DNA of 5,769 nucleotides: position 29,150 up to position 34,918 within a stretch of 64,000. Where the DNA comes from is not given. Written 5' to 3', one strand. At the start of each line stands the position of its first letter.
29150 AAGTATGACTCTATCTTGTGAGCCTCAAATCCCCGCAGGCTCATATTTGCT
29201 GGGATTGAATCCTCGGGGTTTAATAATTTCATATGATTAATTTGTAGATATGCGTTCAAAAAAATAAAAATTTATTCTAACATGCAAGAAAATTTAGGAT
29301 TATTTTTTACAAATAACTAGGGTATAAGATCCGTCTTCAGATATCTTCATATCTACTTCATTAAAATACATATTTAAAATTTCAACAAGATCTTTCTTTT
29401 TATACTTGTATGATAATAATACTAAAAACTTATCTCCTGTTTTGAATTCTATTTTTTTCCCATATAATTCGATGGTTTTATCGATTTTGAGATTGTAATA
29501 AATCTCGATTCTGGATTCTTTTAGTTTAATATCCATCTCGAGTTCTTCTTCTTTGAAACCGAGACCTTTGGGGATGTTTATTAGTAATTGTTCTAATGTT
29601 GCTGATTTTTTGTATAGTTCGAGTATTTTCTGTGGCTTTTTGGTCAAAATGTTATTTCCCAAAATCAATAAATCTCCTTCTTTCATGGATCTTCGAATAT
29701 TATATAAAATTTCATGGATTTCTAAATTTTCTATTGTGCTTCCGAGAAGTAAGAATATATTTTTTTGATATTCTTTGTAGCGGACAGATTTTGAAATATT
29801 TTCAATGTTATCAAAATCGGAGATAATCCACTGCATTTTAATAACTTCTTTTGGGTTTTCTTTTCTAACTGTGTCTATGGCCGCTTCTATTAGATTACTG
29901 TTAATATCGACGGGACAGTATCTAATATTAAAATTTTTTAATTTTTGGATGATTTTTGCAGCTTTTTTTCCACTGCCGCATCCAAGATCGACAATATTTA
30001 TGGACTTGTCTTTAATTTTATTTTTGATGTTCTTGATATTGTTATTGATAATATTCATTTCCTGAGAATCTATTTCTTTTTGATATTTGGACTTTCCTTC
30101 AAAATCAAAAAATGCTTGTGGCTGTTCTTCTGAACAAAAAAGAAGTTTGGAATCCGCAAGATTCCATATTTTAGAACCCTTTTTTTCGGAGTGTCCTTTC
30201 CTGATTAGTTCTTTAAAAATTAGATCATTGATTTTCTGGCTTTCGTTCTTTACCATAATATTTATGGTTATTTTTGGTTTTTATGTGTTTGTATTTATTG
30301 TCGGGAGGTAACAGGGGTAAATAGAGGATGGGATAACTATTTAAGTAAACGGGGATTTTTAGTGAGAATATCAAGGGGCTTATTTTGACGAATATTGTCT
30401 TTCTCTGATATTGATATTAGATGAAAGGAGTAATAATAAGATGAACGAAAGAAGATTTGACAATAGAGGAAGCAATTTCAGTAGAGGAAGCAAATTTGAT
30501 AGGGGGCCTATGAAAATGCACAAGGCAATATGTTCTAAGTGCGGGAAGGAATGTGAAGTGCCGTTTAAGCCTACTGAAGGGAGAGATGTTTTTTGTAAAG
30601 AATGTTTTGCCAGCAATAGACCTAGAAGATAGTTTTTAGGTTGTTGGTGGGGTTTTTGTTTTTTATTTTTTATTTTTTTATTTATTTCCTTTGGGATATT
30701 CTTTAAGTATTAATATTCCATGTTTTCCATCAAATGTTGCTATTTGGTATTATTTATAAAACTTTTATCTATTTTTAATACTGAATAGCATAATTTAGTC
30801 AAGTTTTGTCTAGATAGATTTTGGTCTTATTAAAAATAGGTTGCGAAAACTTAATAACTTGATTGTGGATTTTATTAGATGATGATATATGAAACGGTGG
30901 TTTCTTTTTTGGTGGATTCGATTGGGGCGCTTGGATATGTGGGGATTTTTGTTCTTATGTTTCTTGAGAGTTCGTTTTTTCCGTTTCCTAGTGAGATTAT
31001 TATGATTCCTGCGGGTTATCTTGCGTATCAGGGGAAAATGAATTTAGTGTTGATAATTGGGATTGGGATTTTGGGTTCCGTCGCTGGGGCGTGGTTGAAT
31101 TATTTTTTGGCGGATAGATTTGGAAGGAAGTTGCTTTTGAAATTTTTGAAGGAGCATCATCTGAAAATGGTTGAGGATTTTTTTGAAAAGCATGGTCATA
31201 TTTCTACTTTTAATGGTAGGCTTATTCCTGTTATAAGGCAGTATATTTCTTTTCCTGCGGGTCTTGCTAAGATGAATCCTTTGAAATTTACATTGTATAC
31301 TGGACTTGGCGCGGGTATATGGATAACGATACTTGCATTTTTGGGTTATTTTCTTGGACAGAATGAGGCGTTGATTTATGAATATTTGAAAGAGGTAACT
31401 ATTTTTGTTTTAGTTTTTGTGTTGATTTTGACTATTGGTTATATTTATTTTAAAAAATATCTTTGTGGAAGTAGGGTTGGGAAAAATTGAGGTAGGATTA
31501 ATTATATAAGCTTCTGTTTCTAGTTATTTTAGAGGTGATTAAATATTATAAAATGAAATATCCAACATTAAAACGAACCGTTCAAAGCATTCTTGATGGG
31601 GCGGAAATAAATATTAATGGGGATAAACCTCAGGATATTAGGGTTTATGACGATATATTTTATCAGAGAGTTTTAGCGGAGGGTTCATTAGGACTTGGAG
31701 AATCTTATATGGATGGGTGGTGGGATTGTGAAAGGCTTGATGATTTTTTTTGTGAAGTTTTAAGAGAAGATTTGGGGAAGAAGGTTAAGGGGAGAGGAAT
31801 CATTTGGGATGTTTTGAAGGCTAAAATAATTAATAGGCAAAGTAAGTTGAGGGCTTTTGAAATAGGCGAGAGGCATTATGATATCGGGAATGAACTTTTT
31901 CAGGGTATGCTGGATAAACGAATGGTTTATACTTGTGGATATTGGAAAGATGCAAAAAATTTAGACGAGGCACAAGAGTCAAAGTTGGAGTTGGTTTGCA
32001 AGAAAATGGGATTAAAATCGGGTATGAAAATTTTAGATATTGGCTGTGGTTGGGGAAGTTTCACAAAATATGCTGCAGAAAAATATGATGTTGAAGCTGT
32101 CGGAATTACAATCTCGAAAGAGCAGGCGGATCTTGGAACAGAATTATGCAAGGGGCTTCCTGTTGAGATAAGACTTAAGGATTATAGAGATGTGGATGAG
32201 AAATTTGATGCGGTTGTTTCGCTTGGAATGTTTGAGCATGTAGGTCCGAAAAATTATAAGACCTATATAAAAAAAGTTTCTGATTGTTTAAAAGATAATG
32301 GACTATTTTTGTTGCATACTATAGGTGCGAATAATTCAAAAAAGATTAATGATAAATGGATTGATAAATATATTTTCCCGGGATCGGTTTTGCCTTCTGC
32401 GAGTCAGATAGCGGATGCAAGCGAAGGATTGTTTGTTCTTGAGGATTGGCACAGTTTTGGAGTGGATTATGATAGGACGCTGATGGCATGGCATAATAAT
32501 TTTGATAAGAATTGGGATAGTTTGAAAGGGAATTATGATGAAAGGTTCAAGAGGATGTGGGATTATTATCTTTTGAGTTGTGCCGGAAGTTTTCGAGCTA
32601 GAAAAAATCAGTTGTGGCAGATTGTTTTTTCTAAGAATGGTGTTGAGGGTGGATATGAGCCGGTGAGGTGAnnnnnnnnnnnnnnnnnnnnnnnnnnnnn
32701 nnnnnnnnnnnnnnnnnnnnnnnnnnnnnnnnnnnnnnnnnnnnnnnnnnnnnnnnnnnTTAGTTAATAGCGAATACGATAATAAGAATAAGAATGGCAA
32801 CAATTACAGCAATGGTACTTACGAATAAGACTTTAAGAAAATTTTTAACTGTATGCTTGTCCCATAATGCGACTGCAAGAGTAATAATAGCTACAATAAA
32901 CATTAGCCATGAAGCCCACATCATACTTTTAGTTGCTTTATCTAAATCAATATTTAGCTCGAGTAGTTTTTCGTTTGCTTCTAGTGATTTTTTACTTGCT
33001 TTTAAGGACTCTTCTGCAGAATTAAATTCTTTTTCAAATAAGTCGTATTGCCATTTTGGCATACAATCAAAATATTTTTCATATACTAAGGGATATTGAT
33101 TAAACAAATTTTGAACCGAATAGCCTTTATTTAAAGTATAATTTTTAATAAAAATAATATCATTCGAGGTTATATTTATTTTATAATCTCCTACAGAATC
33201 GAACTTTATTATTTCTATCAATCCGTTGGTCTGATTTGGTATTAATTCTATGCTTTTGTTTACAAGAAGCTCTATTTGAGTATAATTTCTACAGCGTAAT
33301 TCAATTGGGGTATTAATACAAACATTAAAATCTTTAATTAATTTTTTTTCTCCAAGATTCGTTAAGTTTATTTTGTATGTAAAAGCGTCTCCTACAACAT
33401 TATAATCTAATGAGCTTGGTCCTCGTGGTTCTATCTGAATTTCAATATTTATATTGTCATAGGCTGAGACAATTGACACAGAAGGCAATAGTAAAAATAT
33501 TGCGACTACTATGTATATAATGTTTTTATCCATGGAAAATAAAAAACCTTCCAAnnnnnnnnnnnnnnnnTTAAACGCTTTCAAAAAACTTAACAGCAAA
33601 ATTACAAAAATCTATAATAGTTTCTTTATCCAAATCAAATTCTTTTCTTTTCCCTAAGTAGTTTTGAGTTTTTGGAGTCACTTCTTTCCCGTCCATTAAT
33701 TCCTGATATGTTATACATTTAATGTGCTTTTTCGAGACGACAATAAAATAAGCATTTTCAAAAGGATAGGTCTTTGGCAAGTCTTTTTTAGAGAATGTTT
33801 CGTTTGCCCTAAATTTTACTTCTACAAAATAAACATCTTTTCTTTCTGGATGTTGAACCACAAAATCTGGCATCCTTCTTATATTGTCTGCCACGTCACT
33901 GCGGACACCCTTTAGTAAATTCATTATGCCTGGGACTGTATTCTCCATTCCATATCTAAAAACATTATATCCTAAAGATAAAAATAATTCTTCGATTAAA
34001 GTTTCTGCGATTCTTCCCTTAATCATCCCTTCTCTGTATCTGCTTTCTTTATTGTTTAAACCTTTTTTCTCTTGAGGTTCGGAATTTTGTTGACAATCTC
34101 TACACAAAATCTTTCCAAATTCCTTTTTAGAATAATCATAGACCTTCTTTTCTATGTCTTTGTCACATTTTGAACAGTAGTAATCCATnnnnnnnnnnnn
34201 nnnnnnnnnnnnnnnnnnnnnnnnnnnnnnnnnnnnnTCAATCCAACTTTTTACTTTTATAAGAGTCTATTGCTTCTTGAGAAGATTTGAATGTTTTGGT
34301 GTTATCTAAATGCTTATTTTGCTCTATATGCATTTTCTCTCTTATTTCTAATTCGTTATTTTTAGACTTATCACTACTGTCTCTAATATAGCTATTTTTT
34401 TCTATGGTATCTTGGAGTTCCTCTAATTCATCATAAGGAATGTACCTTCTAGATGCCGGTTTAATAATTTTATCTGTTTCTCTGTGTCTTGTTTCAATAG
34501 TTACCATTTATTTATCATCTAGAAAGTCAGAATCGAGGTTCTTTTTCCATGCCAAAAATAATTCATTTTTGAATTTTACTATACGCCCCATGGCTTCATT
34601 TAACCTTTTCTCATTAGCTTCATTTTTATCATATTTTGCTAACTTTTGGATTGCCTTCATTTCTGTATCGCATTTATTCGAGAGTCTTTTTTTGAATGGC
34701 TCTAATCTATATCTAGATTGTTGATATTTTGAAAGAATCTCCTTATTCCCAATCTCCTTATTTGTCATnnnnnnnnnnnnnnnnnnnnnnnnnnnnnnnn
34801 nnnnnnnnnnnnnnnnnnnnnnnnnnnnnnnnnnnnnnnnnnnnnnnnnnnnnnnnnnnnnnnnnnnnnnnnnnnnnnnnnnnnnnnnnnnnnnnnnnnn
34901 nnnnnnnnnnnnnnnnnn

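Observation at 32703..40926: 8.2-kb integrated element in tRNA-Glu bounded by a 12-bp direct repeat, with unrecognisable cargo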

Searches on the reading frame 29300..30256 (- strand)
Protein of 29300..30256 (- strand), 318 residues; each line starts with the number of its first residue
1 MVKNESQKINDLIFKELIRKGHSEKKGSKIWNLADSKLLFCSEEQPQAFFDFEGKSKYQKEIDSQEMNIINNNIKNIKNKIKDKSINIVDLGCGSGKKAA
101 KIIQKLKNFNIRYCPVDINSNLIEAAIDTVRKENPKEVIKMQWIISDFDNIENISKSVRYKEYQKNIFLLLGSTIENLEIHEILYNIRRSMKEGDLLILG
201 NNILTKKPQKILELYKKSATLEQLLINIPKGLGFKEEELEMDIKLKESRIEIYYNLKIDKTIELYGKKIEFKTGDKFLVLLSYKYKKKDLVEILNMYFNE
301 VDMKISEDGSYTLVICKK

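Call 9: search_protein_families(library=pfam, max_evalue=0.1, proteins=[window:29300-30256:-])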
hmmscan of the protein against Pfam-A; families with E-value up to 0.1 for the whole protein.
window:29300-30256:- (318 aa): 13 families
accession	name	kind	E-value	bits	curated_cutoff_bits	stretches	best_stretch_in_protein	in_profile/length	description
PF10017.15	Methyltransf_33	-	1.4e-28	100.3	23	1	64-312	43-298/304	Histidine-specific methyltransferase, SAM-dependent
PF13847.12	Methyltransf_31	-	1.2e-05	25.5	27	1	83-152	2-67/145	Methyltransferase domain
PF13649.12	Methyltransf_25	-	1.4e-05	26.1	27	1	88-156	1-63/97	Methyltransferase domain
PF02636.23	Methyltransf_28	-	5.1e-05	23.3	23.3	1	82-152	16-91/249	Putative S-adenosyl-L-methionine-dependent methyltransferase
PF05175.20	MTS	-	0.00044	20.4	23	1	80-142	30-86/170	Methyltransferase small domain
PF13679.12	Methyltransf_32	-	0.0007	20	27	1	67-132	10-75/143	Methyltransferase domain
PF08242.18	Methyltransf_12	-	0.001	20.2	30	1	89-192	1-93/98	Methyltransferase domain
PF13489.12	Methyltransf_23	-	0.0017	18.6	27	1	82-134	20-61/164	Methyltransferase domain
PF05148.21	Methyltransf_8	-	0.0018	18.7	27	1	43-107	35-95/219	Hypothetical methyltransferase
PF01739.24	CheR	-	0.014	15.2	27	0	62-136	12-90/195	CheR methyltransferase, SAM binding domain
PF08241.18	Methyltransf_11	-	0.017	16.2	21.2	1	89-151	1-54/95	Methyltransferase domain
PF24081.1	PH_SLA1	-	0.019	15.8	27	0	49-108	30-88/91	SLA1-like, PH domain-like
PF01135.25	PCMT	-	0.03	14.5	20.3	1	83-139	72-127/210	Protein-L-isoaspartate(D-aspartate) O-methyltransferase (PCMT)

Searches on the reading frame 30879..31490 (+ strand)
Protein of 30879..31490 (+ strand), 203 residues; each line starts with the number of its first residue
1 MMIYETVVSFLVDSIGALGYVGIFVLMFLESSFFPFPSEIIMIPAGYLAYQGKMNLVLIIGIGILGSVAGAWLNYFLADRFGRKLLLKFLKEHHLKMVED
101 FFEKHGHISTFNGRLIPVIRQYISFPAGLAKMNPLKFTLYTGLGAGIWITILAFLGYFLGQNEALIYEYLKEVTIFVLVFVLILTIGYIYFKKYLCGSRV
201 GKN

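Call 9: search_protein_families(library=pfam, max_evalue=0.1, proteins=[window:30879-31490:+])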
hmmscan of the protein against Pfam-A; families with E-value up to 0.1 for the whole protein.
window:30879-31490:+ (203 aa): 1 family
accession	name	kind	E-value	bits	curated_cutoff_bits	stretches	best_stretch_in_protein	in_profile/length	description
PF09335.16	VTT_dom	-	7.6e-26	91.4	33.9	1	36-157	1-122/123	VTT domain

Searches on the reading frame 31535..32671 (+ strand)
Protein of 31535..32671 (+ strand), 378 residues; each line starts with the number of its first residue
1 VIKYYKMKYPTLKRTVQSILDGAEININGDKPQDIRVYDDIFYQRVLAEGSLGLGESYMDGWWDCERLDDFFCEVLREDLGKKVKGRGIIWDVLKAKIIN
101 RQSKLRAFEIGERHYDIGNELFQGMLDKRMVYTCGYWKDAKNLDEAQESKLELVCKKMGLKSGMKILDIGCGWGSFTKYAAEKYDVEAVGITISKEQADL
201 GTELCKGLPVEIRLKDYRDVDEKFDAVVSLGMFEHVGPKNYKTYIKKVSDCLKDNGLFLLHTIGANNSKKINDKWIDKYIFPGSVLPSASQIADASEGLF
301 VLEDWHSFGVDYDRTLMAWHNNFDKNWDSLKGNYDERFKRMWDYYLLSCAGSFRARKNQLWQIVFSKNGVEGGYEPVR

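Call 9: search_protein_families(library=pfam, max_evalue=0.1, proteins=[window:31535-32671:+])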
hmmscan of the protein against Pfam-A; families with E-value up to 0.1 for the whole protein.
window:31535-32671:+ (378 aa): 13 families
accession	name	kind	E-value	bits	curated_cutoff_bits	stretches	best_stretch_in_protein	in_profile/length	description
PF02353.26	CMAS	-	1.6e-91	306.9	27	1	104-363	3-273/273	Mycolic acid cyclopropane synthetase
PF13649.12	Methyltransf_25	-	1.8e-15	57.8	27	1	166-256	1-97/97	Methyltransferase domain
PF08241.18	Methyltransf_11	-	1.9e-13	51.3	21.2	1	167-259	1-94/95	Methyltransferase domain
PF13489.12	Methyltransf_23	-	7.4e-13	49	27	1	158-267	16-123/164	Methyltransferase domain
PF08242.18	Methyltransf_12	-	2.1e-12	48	30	1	167-258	1-98/98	Methyltransferase domain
PF13847.12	Methyltransf_31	-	1.8e-09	37.9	27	1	161-264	2-113/145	Methyltransferase domain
PF01728.25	FtsJ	-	5.8e-07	30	24.1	1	150-229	8-97/181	FtsJ-like methyltransferase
PF07021.18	MetW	-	0.00061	19.9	21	1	160-212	11-61/193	Methionine biosynthesis protein MetW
PF03848.20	TehB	-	0.012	15.4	20.4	1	161-260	29-132/193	Tellurite resistance protein TehB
PF05891.18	Methyltransf_PK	-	0.014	15.3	27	1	158-273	51-172/218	AdoMet dependent proline di-methyltransferase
PF08123.19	DOT1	-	0.015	15.3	23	1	146-203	26-84/205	Histone methylation protein DOT1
PF05175.20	MTS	-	0.015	15.3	23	1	156-229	25-104/170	Methyltransferase small domain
PF01135.25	PCMT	-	0.055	13.7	20.3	1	154-192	65-105/210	Protein-L-isoaspartate(D-aspartate) O-methyltransferase (PCMT)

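Call 13: find_encoding_contigs(protein=window:31535-32671:+, flank=10000, max_places=10)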
Protein window:31535-32671:+ (378 aa): 2 contigs read that carry it; 1 place shown.
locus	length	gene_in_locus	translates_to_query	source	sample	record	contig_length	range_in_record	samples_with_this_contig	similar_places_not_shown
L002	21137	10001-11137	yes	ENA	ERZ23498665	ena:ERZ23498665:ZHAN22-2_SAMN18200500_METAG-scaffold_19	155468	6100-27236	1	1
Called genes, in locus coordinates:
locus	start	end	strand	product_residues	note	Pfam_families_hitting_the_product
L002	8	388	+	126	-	-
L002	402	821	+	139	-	-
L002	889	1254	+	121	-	-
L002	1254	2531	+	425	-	PF00155:Aminotran_1_2 (weak), PF00266:Aminotran_5, PF01212:Beta_elim_lyase, PF01041:DegT_DnrJ_EryC1 (weak)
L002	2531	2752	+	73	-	PF08984:DUF1858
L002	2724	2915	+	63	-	-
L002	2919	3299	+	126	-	PF01592:NifU_N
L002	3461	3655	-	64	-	-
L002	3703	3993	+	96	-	-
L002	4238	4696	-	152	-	PF18894:PhageMetallopep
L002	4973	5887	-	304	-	PF02729:OTCace_N, PF00185:OTCace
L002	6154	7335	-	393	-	PF01926:MMR_HSR1, PF02421:FeoB_N (faint), PF08438:YGR210-like_G4, PF02824:TGS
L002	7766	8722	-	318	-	PF10017:Methyltransf_33, PF13649:Methyltransf_25 (faint), PF13847:Methyltransf_31 (weak)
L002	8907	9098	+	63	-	PF23477:zf_Tbcl_2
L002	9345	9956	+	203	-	PF09335:VTT_dom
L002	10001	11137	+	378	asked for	PF02353:CMAS, PF01728:FtsJ (weak), PF13489:Methyltransf_23, PF13649:Methyltransf_25, PF13847:Methyltransf_31, PF08241:Methyltransf_11, PF08242:Methyltransf_12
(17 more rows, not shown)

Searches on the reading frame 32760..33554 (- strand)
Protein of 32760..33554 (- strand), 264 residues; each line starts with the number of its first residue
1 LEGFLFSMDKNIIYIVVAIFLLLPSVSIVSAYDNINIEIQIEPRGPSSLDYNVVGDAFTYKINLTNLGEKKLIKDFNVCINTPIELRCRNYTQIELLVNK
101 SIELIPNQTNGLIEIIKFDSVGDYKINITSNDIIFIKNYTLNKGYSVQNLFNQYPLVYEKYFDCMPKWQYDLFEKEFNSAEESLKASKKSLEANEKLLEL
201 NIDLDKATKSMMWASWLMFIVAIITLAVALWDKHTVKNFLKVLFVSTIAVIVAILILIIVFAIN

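Call 8: search_protein_families(library=pfam, max_evalue=0.1, proteins=[window:32760-33554:-])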
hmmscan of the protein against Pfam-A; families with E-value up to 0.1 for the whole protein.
window:32760-33554:- (264 aa): 1 family
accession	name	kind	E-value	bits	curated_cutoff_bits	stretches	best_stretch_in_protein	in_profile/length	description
PF11368.13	DUF3169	-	0.01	15.9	31.6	1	182-261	74-156/250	Protein of unknown function (DUF3169)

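Call 10: search_protein_families(library=phrogs, max_evalue=0.01, proteins=[window:32760-33554:-])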
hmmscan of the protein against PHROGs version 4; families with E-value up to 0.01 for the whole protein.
window:32760-33554:- (264 aa): 1 family
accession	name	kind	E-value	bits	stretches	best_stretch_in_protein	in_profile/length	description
phrog_28841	-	unknown function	0.0049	18.3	1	209-238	2-31/116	-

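Call 39: search_protein_families(library=padloc, max_evalue=0.01, proteins=[window:32760-33554:-])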
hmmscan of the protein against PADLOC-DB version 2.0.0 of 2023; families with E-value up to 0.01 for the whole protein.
window:32760-33554:- (264 aa): 0 families

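Call 87: search_protein_families(library=ncbifam, max_evalue=0.05, proteins=[window:32760-33554:-])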
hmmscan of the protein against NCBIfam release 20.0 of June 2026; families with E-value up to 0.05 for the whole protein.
window:32760-33554:- (264 aa): 0 families

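Call 114: find_encoding_contigs(protein=window:32760-33533:-, flank=10000, max_places=10)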
Protein window:32760-33533:- (257 aa): 2 contigs read that carry it; 1 place shown.
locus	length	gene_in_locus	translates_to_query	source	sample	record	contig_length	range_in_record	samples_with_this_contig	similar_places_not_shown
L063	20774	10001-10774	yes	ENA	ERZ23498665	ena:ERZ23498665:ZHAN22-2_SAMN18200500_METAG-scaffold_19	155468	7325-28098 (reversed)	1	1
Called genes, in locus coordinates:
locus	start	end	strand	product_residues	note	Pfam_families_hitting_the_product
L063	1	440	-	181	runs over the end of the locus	PF01725:Ham1p_like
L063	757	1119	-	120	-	-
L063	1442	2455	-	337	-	PF01028:Topoisom_I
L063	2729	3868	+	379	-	-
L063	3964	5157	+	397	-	PF00589:Phage_integrase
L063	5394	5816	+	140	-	-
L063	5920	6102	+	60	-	-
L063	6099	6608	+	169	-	-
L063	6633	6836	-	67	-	-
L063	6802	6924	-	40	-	-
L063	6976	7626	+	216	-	-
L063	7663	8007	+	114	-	-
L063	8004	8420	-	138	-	-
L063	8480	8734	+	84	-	PF14947:HTH_45 (weak)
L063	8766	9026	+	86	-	-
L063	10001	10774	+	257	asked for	-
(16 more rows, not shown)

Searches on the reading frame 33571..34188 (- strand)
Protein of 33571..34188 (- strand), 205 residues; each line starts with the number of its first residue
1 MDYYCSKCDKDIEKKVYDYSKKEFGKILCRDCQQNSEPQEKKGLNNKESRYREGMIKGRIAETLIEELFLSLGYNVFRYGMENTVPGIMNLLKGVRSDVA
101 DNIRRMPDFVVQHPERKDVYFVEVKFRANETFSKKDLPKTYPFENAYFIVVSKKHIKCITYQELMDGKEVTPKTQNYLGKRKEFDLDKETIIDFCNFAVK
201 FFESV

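Call 8: search_protein_families(library=pfam, max_evalue=0.1, proteins=[window:33571-34188:-])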
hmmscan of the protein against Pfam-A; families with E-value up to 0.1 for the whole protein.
window:33571-34188:- (205 aa): 1 family
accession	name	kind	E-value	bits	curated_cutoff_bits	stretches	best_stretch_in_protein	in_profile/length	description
PF08774.17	VRR_NUC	-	0.009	16.5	23.8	1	88-127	46-87/116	VRR-NUC domain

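Call 10: search_protein_families(library=phrogs, max_evalue=0.01, proteins=[window:33571-34188:-])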
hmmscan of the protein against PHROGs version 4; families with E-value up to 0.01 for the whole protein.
window:33571-34188:- (205 aa): 1 family
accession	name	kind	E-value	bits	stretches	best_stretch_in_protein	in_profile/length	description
phrog_13782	-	unknown function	1.2e-07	32.6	1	1-37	290-334/338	-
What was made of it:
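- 33571..34188 (-): e205: zinc-ribbon plus PD-(D/E)XK-like nuclease candidate. VRR_NUC E=0.009, below cutoff (call 8). phrog_13782 1.2e-7 on the N-terminus (call 10).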

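Call 39: search_protein_families(library=padloc, max_evalue=0.01, proteins=[window:33571-34188:-])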
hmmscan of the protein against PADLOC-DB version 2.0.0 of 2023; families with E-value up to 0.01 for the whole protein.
window:33571-34188:- (205 aa): 0 families

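Call 87: search_protein_families(library=ncbifam, max_evalue=0.05, proteins=[window:33571-34188:-])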
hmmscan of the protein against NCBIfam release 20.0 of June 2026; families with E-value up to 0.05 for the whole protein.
window:33571-34188:- (205 aa): 1 family
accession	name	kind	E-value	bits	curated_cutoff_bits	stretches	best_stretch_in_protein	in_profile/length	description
NF005992.0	PRK08116.1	subfamily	0.0002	20.6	189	1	3-78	17-88/269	hypothetical protein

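Call 88: search_solved_structures(query=window:33571-34188:-, max_evalue=1)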
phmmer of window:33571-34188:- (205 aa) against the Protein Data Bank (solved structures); distinct sequences matched with E-value up to 1: 2.
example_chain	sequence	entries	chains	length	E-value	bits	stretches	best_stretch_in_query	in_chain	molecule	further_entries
6d9q_A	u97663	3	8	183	0.73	12.5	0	56-110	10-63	Hypoxanthine phosphoribosyltransferase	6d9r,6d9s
3h83_A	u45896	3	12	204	0.78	12.4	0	55-109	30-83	Hypoxanthine phosphoribosyltransferase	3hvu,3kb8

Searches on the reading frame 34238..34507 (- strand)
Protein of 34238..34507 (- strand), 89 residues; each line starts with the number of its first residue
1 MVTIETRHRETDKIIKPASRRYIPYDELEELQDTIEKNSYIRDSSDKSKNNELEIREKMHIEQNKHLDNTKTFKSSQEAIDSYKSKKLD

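Call 8: search_protein_families(library=pfam, max_evalue=0.1, proteins=[window:34238-34507:-])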
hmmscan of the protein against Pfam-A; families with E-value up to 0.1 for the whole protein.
window:34238-34507:- (89 aa): 1 family
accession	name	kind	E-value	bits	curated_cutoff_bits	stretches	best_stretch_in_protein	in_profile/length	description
PF09271.16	LAG1-DNAbind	-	0.028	15.6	25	1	26-87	86-144/152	LAG1, DNA binding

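Call 10: search_protein_families(library=phrogs, max_evalue=0.01, proteins=[window:34238-34507:-])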
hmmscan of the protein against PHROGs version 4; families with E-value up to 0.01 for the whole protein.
window:34238-34507:- (89 aa): 0 families

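Call 87: search_protein_families(library=ncbifam, max_evalue=0.05, proteins=[window:34238-34507:-])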
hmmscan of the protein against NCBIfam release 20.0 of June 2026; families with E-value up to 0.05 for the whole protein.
window:34238-34507:- (89 aa): 3 families
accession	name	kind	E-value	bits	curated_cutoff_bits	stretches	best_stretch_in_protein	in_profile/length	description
NF000681.0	PRK00034.3-1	equivalog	0.013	15.5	64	1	1-59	1-57/78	Asp-tRNA(Asn) amidotransferase subunit GatC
NF010300.0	PRK13740.1-1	equivalog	0.023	14.5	114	1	39-83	27-71/75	conjugal transfer relaxosome protein TraY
TIGR01827.1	gatC_rel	hypoth_equivalog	0.042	13.9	52.1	0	8-59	3-52/73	putative Asp-tRNA(Asn)/Glu-tRNA(Gln) amidotransferase, subunit C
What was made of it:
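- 34238..34768 (-): e89 and e86: two small ORFs with no homologues. Only sub-threshold hits (calls 8, 87).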

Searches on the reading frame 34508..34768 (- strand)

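Call 8: search_protein_families(library=pfam, max_evalue=0.1, proteins=[window:34508-34768:-])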
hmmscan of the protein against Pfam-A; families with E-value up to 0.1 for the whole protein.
window:34508-34768:- (86 aa): 1 family
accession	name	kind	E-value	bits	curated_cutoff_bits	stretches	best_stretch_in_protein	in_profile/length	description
PF21886.1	BRF2-like_C_cyclin_rpt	-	0.061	13.9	27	1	34-79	77-120/138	BRF2-like, C-terminal cyclin repeat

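Call 10: search_protein_families(library=phrogs, max_evalue=0.01, proteins=[window:34508-34768:-])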
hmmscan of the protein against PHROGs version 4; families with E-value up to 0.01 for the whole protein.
window:34508-34768:- (86 aa): 0 families

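Call 87: search_protein_families(library=ncbifam, max_evalue=0.05, proteins=[window:34508-34768:-])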
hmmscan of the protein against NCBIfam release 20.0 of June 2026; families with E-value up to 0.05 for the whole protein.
window:34508-34768:- (86 aa): 1 family
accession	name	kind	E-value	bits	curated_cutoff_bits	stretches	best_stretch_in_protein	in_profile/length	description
TIGR04473.1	taxol_Phe_23mut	exception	0.05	11.8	1250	0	21-70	580-627/687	phenylalanine aminomutase (L-beta-phenylalanine forming)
